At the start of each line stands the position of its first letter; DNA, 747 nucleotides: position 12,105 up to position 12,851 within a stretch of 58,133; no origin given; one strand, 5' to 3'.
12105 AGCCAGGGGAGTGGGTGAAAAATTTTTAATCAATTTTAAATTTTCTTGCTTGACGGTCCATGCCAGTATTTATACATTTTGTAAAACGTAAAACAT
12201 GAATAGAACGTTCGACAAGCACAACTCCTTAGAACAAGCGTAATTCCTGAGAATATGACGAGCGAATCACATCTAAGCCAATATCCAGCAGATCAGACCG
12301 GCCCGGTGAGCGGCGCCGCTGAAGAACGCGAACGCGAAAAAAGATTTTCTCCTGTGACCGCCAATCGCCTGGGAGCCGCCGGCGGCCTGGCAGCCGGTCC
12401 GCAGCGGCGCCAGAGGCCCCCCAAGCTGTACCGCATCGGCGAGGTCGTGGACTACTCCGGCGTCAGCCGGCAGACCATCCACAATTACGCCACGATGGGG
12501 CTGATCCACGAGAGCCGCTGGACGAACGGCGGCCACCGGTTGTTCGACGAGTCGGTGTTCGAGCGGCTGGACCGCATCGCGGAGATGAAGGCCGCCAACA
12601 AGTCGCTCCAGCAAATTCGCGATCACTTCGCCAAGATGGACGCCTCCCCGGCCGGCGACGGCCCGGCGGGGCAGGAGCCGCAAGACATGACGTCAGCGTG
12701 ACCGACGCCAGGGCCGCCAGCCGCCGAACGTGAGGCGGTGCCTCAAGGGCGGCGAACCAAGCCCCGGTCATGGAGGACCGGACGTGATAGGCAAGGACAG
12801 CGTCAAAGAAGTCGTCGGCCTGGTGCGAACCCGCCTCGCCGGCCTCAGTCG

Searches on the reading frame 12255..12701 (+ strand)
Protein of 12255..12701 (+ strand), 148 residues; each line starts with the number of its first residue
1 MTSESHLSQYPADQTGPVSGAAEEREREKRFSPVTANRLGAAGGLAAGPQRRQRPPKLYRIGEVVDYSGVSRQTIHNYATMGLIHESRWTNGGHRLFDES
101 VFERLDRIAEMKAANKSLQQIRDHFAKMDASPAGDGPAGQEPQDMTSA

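Call 3: search_protein_families(library=pfam, proteins=[window:12255-12701:+], max_evalue=0.1)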
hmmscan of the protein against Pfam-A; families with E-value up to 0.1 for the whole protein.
window:12255-12701:+ (148 aa): 3 families
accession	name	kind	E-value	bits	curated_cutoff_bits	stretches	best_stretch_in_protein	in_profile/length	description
PF13411.12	MerR_1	-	1.5e-13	51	21.6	1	59-125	1-66/69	MerR HTH family regulatory protein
PF00376.29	MerR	-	7.3e-09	35.7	28.2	1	60-97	1-38/38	MerR family regulatory protein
PF12728.13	HTH_17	-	1.1e-05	26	27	1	58-104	1-45/51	Helix-turn-helix domain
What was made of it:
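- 12255..12701 (+): MerR-family HTH gene, conserved immediately upstream of the fused gene. Pfam MerR_1, E 1.5e-13 (call 3).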
